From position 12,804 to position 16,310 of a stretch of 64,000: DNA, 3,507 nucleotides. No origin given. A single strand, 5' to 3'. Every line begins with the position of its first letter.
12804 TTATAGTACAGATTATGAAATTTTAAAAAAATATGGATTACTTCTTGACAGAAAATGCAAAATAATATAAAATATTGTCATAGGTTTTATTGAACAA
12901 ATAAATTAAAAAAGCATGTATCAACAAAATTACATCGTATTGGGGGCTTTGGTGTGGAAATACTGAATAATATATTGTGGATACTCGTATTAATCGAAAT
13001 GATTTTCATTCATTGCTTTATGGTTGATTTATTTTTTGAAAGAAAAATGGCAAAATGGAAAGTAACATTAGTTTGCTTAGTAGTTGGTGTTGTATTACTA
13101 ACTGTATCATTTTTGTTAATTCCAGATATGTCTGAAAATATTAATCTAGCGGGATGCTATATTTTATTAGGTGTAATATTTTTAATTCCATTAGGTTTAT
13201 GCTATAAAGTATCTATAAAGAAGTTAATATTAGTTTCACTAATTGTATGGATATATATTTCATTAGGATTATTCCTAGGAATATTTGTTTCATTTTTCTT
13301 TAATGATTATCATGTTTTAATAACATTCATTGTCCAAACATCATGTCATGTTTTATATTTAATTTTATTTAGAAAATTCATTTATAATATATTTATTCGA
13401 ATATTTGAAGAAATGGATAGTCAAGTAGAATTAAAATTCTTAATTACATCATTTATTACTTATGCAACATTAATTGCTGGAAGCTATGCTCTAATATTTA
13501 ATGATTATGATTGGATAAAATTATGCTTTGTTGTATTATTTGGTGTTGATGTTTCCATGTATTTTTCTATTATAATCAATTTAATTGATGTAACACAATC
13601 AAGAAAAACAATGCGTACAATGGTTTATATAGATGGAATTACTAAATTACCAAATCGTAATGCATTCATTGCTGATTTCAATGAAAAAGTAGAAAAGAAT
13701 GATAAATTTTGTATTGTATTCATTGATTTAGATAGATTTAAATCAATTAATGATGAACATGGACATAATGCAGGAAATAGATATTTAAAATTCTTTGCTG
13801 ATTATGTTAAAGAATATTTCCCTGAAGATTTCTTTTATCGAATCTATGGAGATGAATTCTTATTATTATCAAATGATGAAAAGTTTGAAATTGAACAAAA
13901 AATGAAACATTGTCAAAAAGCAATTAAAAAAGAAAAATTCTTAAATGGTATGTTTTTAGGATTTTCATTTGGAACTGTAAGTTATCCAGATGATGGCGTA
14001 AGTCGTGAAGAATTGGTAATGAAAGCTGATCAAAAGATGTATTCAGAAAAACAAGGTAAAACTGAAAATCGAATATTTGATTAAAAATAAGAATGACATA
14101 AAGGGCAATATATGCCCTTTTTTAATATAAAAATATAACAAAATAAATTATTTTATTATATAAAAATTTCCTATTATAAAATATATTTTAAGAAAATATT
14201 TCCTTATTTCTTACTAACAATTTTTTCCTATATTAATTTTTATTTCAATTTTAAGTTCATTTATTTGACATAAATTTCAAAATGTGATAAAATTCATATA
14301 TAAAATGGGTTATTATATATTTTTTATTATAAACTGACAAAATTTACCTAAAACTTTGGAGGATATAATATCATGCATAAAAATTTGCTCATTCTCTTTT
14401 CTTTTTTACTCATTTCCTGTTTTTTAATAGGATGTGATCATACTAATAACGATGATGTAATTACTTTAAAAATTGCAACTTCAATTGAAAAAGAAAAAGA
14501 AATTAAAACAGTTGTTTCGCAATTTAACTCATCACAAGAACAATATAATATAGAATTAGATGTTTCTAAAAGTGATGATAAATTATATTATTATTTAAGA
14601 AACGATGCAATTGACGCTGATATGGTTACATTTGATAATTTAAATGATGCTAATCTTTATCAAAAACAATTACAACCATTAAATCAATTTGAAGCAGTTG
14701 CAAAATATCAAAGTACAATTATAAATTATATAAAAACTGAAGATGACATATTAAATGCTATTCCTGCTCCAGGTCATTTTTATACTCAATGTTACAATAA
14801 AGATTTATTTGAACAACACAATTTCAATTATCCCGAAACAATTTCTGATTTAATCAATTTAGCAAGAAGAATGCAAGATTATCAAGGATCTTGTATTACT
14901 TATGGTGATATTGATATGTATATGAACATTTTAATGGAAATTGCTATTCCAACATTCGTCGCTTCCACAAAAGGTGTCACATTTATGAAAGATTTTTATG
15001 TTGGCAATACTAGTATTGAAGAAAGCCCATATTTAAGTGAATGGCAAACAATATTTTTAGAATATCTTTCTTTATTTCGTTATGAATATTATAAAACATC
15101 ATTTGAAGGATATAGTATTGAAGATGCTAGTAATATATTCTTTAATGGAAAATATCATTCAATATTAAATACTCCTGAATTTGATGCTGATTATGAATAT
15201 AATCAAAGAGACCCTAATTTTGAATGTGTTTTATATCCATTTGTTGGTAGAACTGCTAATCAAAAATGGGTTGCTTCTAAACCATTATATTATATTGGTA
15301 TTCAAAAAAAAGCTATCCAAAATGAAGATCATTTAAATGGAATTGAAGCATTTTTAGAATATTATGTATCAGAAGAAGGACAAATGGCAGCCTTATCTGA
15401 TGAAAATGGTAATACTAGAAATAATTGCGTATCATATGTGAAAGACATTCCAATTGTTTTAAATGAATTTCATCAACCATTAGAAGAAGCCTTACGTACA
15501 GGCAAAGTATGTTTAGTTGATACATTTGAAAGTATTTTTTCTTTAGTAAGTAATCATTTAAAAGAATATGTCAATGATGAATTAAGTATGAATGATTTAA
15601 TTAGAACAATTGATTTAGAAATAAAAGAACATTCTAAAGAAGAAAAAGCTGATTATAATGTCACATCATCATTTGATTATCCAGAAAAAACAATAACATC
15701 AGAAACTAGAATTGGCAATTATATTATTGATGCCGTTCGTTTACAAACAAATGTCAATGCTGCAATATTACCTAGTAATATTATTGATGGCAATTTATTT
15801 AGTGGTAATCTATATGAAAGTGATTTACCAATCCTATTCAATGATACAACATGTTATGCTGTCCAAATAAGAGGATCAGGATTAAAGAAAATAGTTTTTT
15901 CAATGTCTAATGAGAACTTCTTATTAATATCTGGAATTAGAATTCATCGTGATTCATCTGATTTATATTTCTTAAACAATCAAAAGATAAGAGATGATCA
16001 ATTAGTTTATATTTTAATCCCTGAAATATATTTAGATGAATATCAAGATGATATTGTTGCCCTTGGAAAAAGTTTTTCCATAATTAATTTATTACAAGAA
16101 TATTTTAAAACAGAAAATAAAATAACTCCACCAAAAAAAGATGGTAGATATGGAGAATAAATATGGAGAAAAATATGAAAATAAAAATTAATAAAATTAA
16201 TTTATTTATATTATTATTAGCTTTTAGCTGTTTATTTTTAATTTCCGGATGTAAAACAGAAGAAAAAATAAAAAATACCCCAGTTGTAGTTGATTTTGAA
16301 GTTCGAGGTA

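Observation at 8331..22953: Dense c-di-GMP signalling island: four GGDEF/EAL genes in 14.6 kb next to giant surface-protein genes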

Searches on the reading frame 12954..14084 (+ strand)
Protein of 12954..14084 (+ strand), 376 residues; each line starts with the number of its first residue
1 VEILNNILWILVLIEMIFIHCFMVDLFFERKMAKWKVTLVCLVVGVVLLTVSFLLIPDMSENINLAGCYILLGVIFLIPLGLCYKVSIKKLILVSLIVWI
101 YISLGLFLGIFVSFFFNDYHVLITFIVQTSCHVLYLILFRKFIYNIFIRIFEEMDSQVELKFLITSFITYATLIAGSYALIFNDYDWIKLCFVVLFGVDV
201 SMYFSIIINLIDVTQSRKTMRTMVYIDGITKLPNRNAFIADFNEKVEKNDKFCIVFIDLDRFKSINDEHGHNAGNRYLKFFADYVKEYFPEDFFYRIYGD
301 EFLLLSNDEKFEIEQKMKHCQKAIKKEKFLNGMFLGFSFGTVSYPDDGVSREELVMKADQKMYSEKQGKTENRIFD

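Call 3: search_protein_families(library=pfam, proteins=[window:12954-14084:+], max_evalue=0.01)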
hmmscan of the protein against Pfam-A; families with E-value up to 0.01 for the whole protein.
window:12954-14084:+ (376 aa): 1 family
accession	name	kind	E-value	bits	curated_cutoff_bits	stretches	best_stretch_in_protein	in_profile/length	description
PF00990.26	GGDEF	-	3.8e-27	95.5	23.8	1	225-370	2-159/161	Diguanylate cyclase, GGDEF domain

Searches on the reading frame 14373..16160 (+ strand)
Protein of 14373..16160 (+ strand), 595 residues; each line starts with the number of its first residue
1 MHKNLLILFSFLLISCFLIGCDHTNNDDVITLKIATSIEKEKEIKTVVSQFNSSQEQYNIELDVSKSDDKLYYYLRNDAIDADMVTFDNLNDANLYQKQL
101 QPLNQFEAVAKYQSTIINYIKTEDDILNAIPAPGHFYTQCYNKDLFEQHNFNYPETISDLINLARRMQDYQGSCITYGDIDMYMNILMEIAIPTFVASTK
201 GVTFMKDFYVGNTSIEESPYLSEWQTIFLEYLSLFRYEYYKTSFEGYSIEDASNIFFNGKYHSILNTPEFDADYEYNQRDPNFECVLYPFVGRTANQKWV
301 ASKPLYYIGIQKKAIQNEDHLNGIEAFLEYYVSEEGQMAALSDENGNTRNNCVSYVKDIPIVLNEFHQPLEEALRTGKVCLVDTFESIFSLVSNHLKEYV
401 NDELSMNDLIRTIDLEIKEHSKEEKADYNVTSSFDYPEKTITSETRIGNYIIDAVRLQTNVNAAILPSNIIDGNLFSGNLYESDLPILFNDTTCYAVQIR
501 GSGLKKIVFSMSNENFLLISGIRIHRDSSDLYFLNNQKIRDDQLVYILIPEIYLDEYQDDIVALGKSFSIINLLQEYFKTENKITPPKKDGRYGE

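Call 3: search_protein_families(library=pfam, proteins=[window:14373-16160:+], max_evalue=0.01)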
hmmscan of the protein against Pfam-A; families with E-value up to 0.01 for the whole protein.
window:14373-16160:+ (595 aa): 2 families
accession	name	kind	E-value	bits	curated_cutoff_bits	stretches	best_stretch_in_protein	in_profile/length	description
PF01547.30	SBP_bac_1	-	1.2e-05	25.9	26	1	39-338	18-307/307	Bacterial extracellular solute-binding protein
PF02872.23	5_nucleotid_C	-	0.00086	19.9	23.6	1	442-527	19-111/158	5'-nucleotidase, C-terminal domain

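Call 78: find_homologous_proteins(query=window:14373-16160:+, max_evalue=1e-10)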
Query window:14373-16160:+ (595 aa): 1 proteins with E <= 1e-10 among 8000 candidates.
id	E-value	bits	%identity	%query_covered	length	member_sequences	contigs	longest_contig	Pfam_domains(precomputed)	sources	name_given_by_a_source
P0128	6.9e-52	195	25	95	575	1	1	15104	-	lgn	-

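Call 80: find_encoding_contigs(protein=P0128, flank=10000, max_places=2)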
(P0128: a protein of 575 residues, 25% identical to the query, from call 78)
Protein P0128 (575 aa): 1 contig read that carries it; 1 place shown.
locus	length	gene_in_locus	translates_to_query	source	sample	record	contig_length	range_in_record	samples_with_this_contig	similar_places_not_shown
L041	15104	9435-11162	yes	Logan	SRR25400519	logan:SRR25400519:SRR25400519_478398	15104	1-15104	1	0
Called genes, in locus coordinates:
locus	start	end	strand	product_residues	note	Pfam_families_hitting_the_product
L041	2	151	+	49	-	?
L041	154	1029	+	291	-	PF00795:CN_hydrolase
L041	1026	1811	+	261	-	PF03372:Exo_endo_phos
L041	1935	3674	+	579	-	PF00753:Lactamase_B, PF07521:RMMBL (faint), PF12706:Lactamase_B_2 (weak), PF22505:RNase_J_b_CASP, PF17770:RNase_J_C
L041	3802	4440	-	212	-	PF01791:DeoC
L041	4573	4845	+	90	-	PF01649:Ribosomal_S20p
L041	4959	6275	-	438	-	PF02127:Peptidase_M18, PF05343:Peptidase_M42 (weak)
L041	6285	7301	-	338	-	PF06144:DNA_pol3_delta, PF21694:DNA_pol3_delta_C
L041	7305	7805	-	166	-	PF00160:Pro_isomerase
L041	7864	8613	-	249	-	PF00300:His_Phos_1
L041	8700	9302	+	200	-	PF00255:GSHPx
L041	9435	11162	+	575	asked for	-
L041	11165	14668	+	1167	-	PF13306:LRR_5, PF13855:LRR_8 (faint), PF13306:LRR_5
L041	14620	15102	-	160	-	?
